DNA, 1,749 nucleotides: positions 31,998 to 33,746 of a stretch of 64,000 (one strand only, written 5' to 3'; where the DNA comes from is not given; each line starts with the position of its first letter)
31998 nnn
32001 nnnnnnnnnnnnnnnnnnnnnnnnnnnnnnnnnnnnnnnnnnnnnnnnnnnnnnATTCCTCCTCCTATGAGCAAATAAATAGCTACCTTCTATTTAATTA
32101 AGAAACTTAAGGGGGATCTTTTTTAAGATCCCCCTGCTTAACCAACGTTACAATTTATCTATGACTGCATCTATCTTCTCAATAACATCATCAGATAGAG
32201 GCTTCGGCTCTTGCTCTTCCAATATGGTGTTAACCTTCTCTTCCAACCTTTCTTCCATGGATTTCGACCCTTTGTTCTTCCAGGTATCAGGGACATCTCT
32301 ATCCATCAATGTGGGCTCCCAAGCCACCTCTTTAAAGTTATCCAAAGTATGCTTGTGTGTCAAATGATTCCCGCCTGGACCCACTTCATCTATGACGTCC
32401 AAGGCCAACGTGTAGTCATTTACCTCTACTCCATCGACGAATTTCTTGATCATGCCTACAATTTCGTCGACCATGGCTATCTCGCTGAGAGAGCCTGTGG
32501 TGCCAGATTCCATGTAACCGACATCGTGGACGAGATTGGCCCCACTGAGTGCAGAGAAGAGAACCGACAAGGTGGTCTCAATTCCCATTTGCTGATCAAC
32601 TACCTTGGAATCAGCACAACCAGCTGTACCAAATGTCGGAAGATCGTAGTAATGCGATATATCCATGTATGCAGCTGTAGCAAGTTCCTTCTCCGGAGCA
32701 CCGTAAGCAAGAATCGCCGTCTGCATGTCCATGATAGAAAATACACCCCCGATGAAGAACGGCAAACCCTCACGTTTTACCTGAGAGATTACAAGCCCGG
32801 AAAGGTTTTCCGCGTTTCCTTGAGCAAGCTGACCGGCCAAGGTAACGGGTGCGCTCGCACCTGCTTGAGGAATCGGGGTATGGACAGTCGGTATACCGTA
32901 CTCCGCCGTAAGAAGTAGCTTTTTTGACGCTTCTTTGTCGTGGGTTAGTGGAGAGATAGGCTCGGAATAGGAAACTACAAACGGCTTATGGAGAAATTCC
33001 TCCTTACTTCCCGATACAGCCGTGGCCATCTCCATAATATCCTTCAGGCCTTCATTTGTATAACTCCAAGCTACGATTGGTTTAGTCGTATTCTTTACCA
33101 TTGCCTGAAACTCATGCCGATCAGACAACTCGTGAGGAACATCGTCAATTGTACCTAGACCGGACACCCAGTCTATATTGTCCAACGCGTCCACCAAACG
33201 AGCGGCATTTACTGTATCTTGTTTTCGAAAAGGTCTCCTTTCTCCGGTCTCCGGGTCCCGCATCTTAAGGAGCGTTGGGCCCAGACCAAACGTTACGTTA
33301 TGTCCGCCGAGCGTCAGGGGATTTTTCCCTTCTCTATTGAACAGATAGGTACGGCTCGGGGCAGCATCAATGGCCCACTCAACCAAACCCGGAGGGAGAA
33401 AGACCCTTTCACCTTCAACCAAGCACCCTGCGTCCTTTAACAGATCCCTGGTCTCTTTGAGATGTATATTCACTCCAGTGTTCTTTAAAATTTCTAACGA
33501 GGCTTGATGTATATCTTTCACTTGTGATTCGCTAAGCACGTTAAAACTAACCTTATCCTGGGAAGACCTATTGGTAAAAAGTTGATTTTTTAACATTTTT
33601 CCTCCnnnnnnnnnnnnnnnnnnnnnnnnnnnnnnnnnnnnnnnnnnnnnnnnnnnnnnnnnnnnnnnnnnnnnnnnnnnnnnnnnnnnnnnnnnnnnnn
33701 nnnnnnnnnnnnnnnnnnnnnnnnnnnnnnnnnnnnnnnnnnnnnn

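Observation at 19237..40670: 21-kb single-strand cluster linking quaternary-amine uptake, B12 demethylation, folate C1 oxidation and glycine cleavage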

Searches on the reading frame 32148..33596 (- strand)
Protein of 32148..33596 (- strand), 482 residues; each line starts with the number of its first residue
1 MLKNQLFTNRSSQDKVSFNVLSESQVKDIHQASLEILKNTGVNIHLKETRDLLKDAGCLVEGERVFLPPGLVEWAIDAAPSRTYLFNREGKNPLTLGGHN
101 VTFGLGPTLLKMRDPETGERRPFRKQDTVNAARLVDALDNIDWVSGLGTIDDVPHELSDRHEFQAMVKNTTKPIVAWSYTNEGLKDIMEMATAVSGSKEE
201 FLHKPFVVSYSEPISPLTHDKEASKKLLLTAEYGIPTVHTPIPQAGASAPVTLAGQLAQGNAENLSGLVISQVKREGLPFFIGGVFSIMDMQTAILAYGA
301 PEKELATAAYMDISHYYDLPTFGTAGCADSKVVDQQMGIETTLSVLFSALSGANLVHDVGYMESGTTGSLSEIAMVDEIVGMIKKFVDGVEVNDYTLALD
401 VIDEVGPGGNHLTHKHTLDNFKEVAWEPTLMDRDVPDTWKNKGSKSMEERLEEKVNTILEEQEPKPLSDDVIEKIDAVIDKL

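Call 4: search_protein_families(library=pfam, proteins=[window:32148-33596:-])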
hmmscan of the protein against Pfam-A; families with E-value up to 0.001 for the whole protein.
window:32148-33596:- (482 aa): 1 family
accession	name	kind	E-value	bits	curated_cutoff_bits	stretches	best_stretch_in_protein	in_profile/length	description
PF06253.16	MTTB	-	3.8e-98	329.1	25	1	16-481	29-494/500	Trimethylamine methyltransferase (MTTB)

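Call 38: search_solved_structures(query=window:32148-33596:-, max_evalue=0.00001)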
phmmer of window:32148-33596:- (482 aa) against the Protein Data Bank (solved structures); distinct sequences matched with E-value up to 0.00001: 5.
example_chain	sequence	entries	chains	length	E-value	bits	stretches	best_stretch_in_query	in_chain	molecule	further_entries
2qne_A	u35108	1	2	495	3e-67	230.7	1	17-479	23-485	Putative methyltransferase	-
9yce_A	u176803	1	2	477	3e-67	230.7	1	17-479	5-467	Glycine betaine methyltransferase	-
7xcl_A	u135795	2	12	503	8.5e-64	219.3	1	2-481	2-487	Trimethylamine methyltransferase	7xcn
7xcm_A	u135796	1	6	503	1.2e-63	218.8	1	2-481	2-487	Trimethylamine methyltransferase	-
4yyc_A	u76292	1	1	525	7.3e-41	143.7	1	18-472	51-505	Putative trimethylamine methyltransferase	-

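Call 49: search_protein_families(library=ncbifam, proteins=[window:32148-33596:-], max_evalue=0.00001)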
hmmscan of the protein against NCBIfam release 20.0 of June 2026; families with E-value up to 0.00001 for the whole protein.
window:32148-33596:- (482 aa): 1 family
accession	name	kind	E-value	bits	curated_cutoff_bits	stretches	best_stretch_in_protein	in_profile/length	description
TIGR02369.2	trimeth_pyl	equivalog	1.4e-134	449.2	525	1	17-481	2-467/469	[trimethylamine--corrinoid protein] Co-methyltransferase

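Call 57: find_homologous_proteins(query=window:32148-33596:-, max_evalue=1e-30)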
Query window:32148-33596:- (482 aa): 3911 proteins with E <= 1e-30 among 8000 candidates; the best 120 are listed.
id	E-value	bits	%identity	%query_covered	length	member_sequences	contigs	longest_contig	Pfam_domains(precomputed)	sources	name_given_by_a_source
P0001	0.0e+0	1076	99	100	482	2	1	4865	PF06253.17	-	-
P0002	8.7e-279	943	86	100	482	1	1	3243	PF06253.17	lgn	-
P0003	9.5e-279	943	85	100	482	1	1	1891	PF06253.17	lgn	-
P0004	1.3e-278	942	85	100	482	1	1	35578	PF06253.17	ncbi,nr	ncbi:trimethylamine methyltransferase family protein [Candidatus Bipolaricaulota bacterium]|nr:trime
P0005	9.7e-278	940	85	100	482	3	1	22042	PF06253.17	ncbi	-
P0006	3.2e-277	938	84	100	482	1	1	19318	PF06253.17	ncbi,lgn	-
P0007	4.2e-277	937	85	100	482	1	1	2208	PF06253.17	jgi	-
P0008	5.3e-277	937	84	100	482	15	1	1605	PF06253.17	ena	-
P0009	1.0e-276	936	84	100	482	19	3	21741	PF06253.17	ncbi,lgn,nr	ncbi:trimethylamine methyltransferase family protein [Candidatus Bipolaricaulota bacterium]|nr:trime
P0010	2.7e-275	932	84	100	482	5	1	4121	PF06253.17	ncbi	-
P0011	1.4e-274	929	84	100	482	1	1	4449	PF06253.17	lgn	-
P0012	3.4e-227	773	69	100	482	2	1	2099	PF06253.17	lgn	-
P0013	8.0e-226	768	69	100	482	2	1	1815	PF06253.17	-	-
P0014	4.5e-216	736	67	100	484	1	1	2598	PF06253.17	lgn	-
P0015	2.6e-215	734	67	98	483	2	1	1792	PF06253.17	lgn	-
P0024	5.8e-194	663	62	98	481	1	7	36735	PF06253.17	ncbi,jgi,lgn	jgi:trimethylamine---corrinoid protein Co-methyltransferase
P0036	1.6e-181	622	59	98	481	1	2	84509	PF06253.17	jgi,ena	-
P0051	9.7e-177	607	57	98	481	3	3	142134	PF06253.17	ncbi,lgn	-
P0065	3.6e-158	545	53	98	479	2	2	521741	PF06253.17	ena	-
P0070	2.1e-147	510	51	96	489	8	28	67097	PF06253.17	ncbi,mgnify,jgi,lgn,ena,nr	ncbi:MAG TPA: trimethylamine methyltransferase [Syntrophomonadaceae bacterium]|mgnify:CR=1 FL=1|nr:t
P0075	1.9e-145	503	48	100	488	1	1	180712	PF06253.17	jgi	-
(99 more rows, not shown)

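Call 58: find_encoding_contigs(protein=P0024, flank=10000, max_places=2)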
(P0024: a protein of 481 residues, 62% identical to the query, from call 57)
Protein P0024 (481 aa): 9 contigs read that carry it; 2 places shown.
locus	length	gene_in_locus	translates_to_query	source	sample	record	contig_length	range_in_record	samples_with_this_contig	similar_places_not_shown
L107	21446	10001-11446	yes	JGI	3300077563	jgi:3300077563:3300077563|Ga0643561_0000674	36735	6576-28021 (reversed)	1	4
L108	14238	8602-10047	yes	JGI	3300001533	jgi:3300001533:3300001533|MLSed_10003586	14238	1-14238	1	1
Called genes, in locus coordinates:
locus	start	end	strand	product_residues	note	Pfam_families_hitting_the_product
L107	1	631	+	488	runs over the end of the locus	PF06253:MTTB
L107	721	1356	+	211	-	PF02607:B12-binding_2, PF02310:B12-binding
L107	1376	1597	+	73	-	PF05378:Hydant_A_N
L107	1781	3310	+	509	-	PF00496:SBP_bac_5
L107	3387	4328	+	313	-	PF19300:BPD_transp_1_N, PF00528:BPD_transp_1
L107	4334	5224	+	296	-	PF12911:OppC_N (weak), PF00528:BPD_transp_1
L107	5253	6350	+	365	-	PF03417:AAT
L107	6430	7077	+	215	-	PF00392:GntR, PF07729:FCD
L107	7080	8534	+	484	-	PF06253:MTTB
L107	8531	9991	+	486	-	PF06253:MTTB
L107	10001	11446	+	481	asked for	PF06253:MTTB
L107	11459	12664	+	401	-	PF00005:ABC_tran, PF13304:AAA_21 (faint)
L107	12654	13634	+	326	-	PF00528:BPD_transp_1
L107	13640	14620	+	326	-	PF04069:OpuAC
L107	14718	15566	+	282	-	PF00809:Pterin_bind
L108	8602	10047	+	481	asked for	PF06253:MTTB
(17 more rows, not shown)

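Call 59: find_encoding_contigs(protein=P0051, flank=10000, max_places=2)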
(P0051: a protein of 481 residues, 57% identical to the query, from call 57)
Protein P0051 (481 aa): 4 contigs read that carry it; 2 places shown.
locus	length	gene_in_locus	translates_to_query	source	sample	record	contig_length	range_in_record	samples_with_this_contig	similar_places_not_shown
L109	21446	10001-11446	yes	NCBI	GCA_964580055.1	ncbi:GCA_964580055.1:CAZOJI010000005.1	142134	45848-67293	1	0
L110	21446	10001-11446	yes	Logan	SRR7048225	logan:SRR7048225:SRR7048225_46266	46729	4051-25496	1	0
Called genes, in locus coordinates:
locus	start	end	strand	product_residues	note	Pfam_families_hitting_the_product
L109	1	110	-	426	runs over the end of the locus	PF00282:Pyridoxal_deC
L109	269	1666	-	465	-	PF01979:Amidohydro_1 (weak), PF07969:Amidohydro_3 (weak)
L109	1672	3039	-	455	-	PF00202:Aminotran_3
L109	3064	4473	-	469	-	PF00171:Aldedh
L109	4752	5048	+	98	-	-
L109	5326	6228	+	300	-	PF04951:Peptidase_M55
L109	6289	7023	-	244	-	PF13673:Acetyltransf_10 (weak)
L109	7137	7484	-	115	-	-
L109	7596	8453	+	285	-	PF02353:CMAS, PF01209:Ubie_methyltran, PF13489:Methyltransf_23, PF08241:Methyltransf_11, PF08242:Methyltransf_12, PF13649:Methyltransf_25, PF13847:Methyltransf_31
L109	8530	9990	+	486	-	PF06253:MTTB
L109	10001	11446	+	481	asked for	PF06253:MTTB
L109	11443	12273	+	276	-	PF00809:Pterin_bind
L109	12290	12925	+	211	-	PF02607:B12-binding_2, PF02310:B12-binding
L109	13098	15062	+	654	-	PF17650:RACo_linker, PF17651:Raco_middle, PF14574:RACo_C_ter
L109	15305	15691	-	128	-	-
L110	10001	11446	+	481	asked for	PF06253:MTTB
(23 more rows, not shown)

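Call 60: find_encoding_contigs(protein=P0065, flank=10000, max_places=2)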
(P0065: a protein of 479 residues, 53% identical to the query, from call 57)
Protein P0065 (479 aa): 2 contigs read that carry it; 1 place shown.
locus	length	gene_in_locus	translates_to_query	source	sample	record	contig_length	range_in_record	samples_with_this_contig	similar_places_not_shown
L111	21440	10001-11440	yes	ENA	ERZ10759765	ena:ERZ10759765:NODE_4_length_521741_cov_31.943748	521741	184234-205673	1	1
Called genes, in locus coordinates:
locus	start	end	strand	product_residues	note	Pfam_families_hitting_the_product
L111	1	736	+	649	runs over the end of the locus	PF00111:Fer2, PF13510:Fer2_4 (faint), PF17650:RACo_linker, PF17651:Raco_middle, PF14574:RACo_C_ter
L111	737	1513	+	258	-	PF00142:Fer4_NifH (faint), PF01656:CbiA, PF10609:ParA (faint), PF13614:AAA_31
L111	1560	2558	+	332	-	PF03599:CdhD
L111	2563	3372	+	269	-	PF00809:Pterin_bind, PF03599:CdhD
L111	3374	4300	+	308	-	PF04055:Radical_SAM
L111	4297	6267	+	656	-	PF03063:Prismane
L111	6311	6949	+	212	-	PF12654:DUF3786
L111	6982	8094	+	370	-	PF05222:AlaDh_PNT_N, PF01262:AlaDh_PNT_C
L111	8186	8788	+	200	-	PF02803:Thiolase_C (weak), PF22691:Thiolase_C_1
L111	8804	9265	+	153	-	PF12172:zf-ChsH2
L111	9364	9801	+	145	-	-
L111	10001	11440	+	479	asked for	PF06253:MTTB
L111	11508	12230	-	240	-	PF00696:AA_kinase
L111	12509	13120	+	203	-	PF00392:GntR, PF07729:FCD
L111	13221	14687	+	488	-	PF06253:MTTB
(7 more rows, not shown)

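Call 79: find_encoding_contigs(protein=P0036, flank=10000, max_places=1)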
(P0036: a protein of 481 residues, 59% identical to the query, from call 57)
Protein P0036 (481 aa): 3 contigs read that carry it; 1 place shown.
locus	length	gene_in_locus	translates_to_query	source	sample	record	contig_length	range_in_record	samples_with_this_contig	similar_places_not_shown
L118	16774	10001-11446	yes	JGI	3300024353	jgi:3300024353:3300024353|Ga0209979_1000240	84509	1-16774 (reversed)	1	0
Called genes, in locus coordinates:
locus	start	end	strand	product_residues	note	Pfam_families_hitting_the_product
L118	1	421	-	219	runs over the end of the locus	PF00814:TsaD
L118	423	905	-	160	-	PF02367:TsaE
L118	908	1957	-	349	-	PF17792:ThiD2, PF02581:TMP-TENI, PF03060:NMO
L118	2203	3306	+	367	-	PF00712:DNA_pol3_beta, PF02767:DNA_pol3_beta_2, PF02768:DNA_pol3_beta_3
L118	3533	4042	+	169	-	PF05258:DciA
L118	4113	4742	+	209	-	PF01135:PCMT, PF00398:RrnaAD, PF01189:Methyltr_RsmB-F (weak), PF13847:Methyltransf_31 (weak)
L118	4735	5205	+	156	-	PF06695:Sm_multidrug_ex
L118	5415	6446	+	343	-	PF01476:LysM, PF23446:LysM1_NFP_LYK (faint), PF23473:LysM3_LYK4_5 (weak), PF01476:LysM, PF01551:Peptidase_M23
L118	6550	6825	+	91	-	PF00381:PTS-HPr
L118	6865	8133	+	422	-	PF02403:Seryl_tRNA_N, PF00587:tRNA-synt_2b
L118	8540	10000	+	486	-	PF06253:MTTB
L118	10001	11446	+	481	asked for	PF06253:MTTB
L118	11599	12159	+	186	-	PF10050:DUF2284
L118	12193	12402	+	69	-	-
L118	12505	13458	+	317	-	PF04069:OpuAC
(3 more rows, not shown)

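Call 80: find_encoding_contigs(protein=P0070, flank=10000, max_places=1)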
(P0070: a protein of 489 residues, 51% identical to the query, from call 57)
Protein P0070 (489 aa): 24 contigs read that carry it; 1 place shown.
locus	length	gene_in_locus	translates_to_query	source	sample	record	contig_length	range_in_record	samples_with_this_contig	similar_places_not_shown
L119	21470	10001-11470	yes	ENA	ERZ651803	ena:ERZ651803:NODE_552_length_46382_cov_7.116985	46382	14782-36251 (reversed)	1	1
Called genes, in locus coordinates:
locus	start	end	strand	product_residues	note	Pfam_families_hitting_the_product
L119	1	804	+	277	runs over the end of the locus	PF01063:Aminotran_4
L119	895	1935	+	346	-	PF13487:HD_5, PF01966:HD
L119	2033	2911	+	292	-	PF08812:YtxC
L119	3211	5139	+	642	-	PF02824:TGS, PF07973:tRNA_SAD, PF00587:tRNA-synt_2b, PF03129:HGTP_anticodon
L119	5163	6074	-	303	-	PF13354:Beta-lactamase2, PF07833:Cu_amine_oxidN1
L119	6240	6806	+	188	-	PF01527:HTH_Tnp_1 (weak)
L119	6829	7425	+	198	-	PF00665:rve, PF13683:rve_3, PF13333:rve_2 (weak)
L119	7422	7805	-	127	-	PF13354:Beta-lactamase2, PF00144:Beta-lactamase (weak)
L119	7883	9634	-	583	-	PF13188:PAS_8 (weak), PF00989:PAS (weak), PF00158:Sigma54_activat, PF14532:Sigma54_activ_2, PF00004:AAA (weak), PF07728:AAA_5 (weak), PF25601:AAA_lid_14, PF02954:HTH_8, +3 more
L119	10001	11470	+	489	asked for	PF06253:MTTB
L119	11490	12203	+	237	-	PF02607:B12-binding_2, PF02310:B12-binding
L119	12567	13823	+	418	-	PF07690:MFS_1, PF12832:MFS_1_like (weak)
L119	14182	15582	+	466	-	PF00474:SSF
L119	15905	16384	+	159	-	PF05198:IF3_N, PF00707:IF3_C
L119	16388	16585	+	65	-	PF01632:Ribosomal_L35p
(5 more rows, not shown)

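Call 81: find_encoding_contigs(protein=P0075, flank=10000, max_places=1)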
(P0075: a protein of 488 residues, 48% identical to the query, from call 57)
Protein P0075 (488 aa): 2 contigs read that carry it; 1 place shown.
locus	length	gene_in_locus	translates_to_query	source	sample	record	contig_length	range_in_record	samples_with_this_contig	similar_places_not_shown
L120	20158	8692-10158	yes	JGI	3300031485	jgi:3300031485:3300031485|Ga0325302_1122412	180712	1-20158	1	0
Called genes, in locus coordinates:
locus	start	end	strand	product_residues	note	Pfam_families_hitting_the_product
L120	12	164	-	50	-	PF11007:CotJA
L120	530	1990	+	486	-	PF00989:PAS, PF00158:Sigma54_activat, PF14532:Sigma54_activ_2, PF25601:AAA_lid_14, PF02954:HTH_8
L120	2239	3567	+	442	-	PF02812:ELFV_dehydrog_N (faint), PF00208:ELFV_dehydrog (weak)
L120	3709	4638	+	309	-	PF01515:PTA_PTB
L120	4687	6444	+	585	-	PF01855:POR_N, PF02775:TPP_enzyme_C, PF13237:Fer4_10 (faint), PF12797:Fer4_2 (faint), PF00037:Fer4 (weak)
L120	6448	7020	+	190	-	PF01558:POR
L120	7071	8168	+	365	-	PF00871:Acetate_kinase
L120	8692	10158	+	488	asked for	PF06253:MTTB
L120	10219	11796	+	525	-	PF02028:BCCT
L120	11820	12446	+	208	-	PF02607:B12-binding_2, PF02310:B12-binding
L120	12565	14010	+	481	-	PF06253:MTTB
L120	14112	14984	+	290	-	PF00015:MCPsignal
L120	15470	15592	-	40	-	-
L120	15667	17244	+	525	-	PF00239:Resolvase, PF07508:Recombinase, PF13408:Zn_ribbon_recom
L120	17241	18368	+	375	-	PF08298:AAA_PrkA, PF06798:PrkA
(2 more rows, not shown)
